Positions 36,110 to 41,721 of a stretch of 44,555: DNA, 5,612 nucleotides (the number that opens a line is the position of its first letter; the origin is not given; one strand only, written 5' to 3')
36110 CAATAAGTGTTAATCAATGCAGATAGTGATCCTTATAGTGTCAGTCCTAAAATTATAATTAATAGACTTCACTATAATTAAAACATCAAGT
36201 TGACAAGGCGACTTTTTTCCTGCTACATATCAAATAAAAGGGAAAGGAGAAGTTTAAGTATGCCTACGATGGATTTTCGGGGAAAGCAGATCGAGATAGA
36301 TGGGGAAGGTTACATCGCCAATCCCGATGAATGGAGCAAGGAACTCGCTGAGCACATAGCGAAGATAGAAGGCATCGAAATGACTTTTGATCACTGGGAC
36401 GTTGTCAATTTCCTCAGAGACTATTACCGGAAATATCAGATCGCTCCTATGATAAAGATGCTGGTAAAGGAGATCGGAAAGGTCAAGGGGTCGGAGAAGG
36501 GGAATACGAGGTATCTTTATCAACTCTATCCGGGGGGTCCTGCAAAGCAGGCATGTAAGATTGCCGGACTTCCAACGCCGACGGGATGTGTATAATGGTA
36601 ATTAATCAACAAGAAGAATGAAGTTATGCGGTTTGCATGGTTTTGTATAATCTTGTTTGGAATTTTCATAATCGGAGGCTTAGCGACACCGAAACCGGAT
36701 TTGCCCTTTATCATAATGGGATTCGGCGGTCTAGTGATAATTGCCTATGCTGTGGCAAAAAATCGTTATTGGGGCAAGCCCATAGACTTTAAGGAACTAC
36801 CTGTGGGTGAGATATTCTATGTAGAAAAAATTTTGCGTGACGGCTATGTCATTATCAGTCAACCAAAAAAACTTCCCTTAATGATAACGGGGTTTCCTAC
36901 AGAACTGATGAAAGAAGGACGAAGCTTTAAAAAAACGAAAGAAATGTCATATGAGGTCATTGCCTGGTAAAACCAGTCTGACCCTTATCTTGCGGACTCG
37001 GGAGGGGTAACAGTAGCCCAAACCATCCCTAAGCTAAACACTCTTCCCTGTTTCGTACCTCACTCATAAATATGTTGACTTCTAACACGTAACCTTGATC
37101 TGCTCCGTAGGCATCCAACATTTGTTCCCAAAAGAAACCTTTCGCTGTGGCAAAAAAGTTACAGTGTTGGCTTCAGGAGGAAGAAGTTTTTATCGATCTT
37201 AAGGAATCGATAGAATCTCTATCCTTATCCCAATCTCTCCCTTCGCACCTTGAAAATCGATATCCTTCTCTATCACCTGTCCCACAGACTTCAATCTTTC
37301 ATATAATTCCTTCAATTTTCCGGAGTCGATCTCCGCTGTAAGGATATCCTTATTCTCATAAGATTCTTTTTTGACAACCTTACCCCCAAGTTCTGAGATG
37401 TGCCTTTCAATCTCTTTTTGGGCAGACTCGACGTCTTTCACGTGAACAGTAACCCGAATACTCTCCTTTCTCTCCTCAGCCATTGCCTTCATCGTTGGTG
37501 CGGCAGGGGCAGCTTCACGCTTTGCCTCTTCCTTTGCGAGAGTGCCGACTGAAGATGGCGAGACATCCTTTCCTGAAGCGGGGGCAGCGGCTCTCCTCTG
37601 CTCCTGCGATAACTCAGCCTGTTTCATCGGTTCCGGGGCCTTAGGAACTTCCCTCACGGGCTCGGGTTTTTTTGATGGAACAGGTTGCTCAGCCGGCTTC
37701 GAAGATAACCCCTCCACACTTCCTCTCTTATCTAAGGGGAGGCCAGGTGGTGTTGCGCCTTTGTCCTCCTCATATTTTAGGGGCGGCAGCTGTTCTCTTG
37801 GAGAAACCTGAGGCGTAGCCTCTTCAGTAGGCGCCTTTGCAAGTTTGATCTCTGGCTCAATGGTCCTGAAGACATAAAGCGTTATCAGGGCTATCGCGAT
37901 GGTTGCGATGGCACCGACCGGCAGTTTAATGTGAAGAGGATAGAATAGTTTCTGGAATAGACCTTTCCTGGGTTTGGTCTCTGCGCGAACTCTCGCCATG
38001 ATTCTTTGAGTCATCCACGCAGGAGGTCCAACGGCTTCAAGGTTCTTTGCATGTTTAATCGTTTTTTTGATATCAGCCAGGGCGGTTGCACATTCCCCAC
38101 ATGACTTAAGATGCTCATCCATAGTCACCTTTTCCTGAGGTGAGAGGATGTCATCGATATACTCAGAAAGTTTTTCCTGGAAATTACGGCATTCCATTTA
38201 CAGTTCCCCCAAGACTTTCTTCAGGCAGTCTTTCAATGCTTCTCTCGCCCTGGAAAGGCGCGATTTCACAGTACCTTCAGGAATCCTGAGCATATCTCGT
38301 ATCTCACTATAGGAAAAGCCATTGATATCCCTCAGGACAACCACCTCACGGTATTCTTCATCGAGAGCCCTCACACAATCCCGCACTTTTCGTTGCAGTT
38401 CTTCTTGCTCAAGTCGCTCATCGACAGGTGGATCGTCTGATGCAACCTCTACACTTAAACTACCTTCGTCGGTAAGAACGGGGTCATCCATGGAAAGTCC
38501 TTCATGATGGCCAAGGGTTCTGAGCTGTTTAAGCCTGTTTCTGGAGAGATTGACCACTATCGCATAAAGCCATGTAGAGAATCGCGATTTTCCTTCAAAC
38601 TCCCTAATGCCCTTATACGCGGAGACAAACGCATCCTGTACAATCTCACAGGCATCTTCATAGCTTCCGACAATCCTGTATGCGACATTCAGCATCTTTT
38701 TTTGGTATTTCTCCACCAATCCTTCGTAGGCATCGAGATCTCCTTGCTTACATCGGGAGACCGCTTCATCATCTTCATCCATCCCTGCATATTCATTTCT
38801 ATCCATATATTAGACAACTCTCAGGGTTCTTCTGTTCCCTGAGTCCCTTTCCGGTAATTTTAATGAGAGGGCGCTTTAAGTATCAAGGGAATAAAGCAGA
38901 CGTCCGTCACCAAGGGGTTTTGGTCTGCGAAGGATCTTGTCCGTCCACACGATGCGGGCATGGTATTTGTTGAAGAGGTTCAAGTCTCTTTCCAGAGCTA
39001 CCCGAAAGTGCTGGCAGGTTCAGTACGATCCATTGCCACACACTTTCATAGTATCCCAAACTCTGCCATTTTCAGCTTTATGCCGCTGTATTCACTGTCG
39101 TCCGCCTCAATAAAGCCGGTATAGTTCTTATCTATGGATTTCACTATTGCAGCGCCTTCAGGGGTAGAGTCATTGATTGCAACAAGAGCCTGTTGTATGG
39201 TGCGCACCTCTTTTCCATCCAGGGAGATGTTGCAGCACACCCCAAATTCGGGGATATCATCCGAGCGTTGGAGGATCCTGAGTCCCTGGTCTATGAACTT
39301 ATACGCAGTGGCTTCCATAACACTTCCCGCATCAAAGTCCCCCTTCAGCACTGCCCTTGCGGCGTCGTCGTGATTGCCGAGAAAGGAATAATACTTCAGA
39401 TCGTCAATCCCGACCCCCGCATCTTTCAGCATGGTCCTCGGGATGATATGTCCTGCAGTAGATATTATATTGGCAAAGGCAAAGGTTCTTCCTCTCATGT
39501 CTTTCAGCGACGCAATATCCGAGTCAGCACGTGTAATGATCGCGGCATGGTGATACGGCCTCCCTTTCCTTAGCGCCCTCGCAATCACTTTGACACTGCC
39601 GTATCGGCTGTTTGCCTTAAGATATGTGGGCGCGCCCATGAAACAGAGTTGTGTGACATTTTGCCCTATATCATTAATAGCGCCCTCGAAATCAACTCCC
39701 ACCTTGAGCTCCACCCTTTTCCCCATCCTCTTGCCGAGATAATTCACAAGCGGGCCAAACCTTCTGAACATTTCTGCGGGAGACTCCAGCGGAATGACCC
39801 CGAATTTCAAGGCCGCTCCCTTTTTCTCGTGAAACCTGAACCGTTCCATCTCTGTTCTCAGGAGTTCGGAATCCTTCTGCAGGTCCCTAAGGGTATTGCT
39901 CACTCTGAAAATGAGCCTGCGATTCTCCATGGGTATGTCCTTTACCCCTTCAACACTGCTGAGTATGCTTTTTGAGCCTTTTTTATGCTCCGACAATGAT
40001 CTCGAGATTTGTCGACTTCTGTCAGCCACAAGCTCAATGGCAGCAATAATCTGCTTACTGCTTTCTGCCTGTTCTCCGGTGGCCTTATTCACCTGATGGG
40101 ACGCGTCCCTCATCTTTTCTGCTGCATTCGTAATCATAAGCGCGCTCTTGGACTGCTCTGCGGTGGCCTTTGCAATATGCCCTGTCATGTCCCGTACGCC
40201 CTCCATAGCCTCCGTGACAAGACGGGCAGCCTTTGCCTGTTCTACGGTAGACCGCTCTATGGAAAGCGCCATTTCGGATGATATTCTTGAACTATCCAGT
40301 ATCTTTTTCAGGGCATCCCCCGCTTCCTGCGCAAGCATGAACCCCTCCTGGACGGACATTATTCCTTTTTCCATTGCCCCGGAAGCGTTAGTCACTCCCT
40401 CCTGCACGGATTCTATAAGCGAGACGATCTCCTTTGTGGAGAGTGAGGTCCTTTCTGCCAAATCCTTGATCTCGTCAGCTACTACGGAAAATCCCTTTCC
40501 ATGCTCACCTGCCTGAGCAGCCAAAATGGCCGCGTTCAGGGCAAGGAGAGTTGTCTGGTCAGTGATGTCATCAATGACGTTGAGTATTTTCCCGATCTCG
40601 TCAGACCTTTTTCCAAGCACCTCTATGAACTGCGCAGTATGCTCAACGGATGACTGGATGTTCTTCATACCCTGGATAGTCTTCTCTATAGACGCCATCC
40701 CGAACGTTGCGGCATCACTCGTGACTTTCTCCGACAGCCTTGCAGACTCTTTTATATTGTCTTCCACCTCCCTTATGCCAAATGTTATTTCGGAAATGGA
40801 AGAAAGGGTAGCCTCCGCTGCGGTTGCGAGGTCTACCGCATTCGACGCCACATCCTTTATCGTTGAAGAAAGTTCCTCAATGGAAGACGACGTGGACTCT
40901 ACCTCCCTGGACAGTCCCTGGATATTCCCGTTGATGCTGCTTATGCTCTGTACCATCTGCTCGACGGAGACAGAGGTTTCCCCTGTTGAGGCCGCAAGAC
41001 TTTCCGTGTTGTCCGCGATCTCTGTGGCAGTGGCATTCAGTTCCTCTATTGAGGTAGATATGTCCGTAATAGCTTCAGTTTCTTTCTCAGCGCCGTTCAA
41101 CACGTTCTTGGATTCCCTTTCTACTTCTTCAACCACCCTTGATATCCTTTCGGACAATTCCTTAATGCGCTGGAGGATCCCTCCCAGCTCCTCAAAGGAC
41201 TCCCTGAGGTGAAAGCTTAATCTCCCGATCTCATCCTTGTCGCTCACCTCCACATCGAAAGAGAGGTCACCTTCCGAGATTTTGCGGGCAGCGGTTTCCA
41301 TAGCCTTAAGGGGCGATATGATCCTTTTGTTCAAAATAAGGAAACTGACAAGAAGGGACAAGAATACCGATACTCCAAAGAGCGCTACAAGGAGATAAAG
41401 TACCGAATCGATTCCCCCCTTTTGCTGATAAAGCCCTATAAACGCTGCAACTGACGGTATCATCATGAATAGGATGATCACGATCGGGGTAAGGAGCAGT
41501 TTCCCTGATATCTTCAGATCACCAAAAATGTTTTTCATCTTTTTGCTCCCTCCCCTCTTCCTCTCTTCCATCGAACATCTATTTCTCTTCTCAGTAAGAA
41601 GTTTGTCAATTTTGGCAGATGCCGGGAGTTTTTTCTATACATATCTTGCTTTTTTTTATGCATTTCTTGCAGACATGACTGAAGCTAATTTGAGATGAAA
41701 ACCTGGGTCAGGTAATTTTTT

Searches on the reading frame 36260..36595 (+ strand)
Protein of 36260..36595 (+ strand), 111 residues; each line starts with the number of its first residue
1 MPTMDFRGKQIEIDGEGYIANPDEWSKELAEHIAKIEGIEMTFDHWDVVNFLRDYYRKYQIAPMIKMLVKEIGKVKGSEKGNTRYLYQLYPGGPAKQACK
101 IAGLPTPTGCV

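Call 65: search_protein_families(library=ncbifam, proteins=[window:36260-36595:+], max_evalue=0.001)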
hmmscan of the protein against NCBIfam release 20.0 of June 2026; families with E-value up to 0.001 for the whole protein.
window:36260-36595:+ (111 aa): 2 families
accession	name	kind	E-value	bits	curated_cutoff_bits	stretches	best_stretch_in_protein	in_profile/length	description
TIGR03342.1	dsrC_tusE_dsvC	subfamily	1.5e-45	154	53.5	1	5-111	2-108/108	TusE/DsrC/DsvC family sulfur relay protein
NF008562.0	PRK11508.1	equivalog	4.6e-39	132.9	191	1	5-111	3-109/109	sulfurtransferase TusE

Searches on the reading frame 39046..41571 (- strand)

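Call 40: search_protein_families(library=pfam, proteins=[window:39046-41571:-], max_evalue=0.00001)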
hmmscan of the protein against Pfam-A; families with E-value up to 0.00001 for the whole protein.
window:39046-41571:- (841 aa): 5 families
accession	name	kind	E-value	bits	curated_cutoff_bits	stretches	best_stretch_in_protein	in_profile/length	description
PF12974.12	Phosphonate-bd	-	7.8e-59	199.4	27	1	590-828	1-242/242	ABC transporter, phosphonate, periplasmic substrate-binding protein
PF00015.26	MCPsignal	-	2.1e-41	142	34.6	1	284-462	7-171/172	Methyl-accepting chemotaxis protein (MCP) signalling domain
PF00672.30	HAMP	-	8.1e-12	45.7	25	1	80-129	2-51/53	HAMP domain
PF09084.16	NMT1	-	1.1e-07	32.5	20.5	1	619-759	22-156/216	NMT1/THI5 like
PF11887.13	Mce4_CUP1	-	5.8e-06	26.5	32.6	0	127-255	57-185/222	Cholesterol uptake porter CUP1 of Mce4, putative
